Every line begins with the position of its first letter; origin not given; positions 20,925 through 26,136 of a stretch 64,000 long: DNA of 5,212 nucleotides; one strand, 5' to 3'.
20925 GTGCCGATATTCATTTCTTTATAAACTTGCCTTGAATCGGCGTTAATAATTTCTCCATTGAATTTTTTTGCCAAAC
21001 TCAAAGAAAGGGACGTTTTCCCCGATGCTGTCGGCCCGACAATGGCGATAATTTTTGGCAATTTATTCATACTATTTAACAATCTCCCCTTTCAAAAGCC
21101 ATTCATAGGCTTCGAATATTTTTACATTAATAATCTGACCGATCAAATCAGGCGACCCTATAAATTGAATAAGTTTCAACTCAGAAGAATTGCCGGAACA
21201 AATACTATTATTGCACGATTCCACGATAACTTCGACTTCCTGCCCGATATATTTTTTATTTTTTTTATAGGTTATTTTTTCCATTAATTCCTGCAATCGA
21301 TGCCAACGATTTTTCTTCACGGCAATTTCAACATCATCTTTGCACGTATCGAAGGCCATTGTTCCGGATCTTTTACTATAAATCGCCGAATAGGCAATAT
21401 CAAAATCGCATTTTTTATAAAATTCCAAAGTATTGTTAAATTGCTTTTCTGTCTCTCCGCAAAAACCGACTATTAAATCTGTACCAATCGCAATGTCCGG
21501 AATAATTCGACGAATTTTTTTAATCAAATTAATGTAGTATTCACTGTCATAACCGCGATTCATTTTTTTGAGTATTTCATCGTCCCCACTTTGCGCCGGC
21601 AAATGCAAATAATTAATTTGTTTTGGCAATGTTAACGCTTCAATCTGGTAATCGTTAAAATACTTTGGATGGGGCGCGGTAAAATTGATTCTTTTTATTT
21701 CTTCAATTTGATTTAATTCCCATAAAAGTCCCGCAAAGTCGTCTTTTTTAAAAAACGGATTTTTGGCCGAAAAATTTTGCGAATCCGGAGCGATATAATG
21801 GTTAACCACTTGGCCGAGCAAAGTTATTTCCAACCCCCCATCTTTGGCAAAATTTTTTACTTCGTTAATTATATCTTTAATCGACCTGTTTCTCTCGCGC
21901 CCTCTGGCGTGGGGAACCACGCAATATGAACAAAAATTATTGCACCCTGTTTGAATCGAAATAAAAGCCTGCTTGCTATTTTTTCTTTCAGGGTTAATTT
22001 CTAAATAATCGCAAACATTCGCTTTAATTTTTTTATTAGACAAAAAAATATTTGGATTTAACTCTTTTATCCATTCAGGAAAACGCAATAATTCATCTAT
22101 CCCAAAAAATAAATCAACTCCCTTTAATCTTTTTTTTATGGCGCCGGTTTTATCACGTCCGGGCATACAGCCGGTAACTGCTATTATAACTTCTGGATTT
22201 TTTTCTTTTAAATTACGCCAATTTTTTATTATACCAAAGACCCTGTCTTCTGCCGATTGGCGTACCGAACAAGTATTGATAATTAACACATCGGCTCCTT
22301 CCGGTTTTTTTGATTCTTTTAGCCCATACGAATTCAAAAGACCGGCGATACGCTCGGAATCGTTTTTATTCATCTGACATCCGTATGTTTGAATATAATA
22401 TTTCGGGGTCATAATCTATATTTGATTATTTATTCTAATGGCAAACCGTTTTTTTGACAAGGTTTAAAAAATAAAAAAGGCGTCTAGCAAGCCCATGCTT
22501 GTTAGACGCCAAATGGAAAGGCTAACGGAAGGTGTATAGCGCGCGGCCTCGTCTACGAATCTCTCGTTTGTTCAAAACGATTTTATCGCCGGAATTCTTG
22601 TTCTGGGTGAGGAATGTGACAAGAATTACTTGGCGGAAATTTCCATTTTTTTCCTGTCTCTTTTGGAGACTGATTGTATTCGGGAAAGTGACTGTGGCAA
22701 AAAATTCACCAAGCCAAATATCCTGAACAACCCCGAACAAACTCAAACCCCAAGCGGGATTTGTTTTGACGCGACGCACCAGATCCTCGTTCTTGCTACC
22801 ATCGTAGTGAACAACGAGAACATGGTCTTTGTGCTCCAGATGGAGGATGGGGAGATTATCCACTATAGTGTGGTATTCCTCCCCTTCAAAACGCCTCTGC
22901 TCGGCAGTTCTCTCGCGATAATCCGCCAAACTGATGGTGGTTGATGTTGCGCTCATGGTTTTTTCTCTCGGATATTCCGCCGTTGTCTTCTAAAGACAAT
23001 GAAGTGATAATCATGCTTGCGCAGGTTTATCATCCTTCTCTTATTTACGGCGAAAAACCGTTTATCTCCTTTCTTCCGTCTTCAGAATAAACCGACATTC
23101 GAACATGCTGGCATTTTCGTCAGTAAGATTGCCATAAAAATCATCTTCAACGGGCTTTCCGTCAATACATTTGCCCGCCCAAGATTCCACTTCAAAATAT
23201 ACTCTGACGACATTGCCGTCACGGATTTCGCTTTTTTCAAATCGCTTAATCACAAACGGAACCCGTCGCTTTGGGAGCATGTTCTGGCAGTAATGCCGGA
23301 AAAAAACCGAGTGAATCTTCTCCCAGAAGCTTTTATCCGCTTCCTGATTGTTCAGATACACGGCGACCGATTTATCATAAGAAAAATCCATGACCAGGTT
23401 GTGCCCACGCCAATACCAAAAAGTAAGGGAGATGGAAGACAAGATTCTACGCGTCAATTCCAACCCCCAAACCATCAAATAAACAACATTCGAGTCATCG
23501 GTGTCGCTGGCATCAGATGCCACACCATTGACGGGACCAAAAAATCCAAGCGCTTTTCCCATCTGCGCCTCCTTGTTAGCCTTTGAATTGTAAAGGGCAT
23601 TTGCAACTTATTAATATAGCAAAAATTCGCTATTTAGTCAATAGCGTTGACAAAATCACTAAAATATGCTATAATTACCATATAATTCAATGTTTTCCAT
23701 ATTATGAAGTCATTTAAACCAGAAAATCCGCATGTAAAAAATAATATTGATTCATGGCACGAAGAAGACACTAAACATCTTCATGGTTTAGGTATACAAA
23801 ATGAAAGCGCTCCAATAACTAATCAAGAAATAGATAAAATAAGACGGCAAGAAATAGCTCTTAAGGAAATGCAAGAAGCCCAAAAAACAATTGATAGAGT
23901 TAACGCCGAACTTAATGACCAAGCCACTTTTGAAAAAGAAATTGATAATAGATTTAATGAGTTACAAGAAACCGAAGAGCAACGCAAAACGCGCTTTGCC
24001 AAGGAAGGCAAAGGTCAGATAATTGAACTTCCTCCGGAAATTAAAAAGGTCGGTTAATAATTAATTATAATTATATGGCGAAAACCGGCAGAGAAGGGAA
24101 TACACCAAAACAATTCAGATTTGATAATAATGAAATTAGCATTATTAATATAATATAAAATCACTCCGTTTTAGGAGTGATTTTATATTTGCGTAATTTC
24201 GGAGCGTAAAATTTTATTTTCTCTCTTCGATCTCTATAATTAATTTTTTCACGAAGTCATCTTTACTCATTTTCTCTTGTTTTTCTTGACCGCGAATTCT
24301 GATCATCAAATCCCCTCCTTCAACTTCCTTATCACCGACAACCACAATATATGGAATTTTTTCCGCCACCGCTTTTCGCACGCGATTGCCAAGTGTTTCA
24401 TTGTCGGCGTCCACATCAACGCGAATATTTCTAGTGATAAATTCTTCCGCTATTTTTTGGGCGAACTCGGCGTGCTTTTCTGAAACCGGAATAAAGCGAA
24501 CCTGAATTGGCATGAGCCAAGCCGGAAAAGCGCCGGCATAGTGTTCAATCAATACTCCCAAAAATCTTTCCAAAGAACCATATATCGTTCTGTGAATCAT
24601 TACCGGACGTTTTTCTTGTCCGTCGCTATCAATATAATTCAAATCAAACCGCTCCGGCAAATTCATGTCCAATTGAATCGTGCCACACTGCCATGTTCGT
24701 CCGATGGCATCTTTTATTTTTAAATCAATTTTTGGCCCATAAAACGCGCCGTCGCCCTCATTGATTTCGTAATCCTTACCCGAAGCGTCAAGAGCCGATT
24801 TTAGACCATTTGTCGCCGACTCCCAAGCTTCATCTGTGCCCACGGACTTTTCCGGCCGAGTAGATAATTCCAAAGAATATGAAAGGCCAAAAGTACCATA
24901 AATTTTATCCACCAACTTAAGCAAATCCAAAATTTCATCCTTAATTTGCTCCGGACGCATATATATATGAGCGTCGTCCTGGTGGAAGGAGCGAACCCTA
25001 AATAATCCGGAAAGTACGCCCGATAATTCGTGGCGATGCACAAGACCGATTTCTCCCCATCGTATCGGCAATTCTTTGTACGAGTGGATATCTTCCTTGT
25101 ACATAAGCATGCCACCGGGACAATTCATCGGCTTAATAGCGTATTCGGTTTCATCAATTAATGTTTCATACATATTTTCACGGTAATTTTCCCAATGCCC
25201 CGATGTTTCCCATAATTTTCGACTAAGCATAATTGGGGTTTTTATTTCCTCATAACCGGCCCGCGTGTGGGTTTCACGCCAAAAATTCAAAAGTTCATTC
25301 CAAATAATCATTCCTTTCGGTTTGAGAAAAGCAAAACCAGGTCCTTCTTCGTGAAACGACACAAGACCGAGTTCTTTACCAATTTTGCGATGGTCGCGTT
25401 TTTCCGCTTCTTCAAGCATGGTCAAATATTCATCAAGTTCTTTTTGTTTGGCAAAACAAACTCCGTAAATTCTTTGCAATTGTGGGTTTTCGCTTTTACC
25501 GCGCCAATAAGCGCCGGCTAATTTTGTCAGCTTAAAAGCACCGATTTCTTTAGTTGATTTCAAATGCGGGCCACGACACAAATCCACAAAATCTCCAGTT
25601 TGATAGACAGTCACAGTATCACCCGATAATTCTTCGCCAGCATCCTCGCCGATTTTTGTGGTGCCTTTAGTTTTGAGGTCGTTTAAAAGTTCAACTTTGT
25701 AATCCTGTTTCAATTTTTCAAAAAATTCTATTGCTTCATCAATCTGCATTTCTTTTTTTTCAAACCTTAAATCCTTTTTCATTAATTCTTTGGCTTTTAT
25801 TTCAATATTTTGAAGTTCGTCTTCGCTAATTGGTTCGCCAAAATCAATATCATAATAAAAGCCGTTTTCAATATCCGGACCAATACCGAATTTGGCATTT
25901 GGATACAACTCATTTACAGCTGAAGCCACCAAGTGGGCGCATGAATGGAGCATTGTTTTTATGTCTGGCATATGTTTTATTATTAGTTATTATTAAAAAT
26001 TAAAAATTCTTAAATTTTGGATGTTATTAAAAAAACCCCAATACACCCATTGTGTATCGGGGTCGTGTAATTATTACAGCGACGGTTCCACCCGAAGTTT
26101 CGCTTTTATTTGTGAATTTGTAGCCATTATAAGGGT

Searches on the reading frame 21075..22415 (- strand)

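Call 28: search_protein_families(library=pfam, proteins=[window:21075-22415:-], max_evalue=0.001)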
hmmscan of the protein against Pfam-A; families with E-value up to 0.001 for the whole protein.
window:21075-22415:- (447 aa): 3 families
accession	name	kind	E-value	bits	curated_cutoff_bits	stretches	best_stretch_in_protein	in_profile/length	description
PF00919.26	UPF0004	-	1.5e-28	99.1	27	1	5-105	1-98/98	Uncharacterized protein family UPF0004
PF04055.27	Radical_SAM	-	2.7e-25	89.9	29.5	1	152-332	1-165/166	Radical SAM superfamily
PF01938.26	TRAM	-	5.1e-06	26.7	21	1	387-446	1-61/61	TRAM domain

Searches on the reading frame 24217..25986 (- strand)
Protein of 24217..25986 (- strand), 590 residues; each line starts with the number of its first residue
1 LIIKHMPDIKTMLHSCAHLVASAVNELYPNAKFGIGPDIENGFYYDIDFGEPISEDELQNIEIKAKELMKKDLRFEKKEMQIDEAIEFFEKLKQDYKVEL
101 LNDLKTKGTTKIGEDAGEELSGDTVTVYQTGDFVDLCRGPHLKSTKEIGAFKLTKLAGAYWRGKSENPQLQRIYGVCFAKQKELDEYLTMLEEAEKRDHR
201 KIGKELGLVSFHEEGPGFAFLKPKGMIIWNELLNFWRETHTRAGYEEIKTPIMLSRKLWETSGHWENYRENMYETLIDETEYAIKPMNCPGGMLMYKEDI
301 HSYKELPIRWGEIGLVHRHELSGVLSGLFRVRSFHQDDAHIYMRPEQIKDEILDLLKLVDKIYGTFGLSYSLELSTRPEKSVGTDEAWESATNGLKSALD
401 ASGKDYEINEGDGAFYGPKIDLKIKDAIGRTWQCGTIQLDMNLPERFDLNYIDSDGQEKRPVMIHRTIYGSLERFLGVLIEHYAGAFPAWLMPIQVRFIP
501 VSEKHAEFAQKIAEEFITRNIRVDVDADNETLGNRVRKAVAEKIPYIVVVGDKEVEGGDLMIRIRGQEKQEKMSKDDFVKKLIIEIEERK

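Call 29: search_protein_families(library=pfam, proteins=[window:24217-25986:-], max_evalue=0.001)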
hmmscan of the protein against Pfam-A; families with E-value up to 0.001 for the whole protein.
window:24217-25986:- (590 aa): 3 families
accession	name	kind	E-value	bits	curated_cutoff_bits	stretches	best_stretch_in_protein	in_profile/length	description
PF00587.30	tRNA-synt_2b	-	1.6e-47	162.3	29.3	1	278-483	6-179/179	tRNA synthetase class II core domain (G, H, P, S and T)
PF03129.25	HGTP_anticodon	-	2.1e-20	73.1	21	1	495-582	1-91/94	Anticodon binding domain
PF07973.19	tRNA_SAD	-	2.9e-18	66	24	1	125-174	1-44/44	Threonyl and Alanyl tRNA synthetase second additional domain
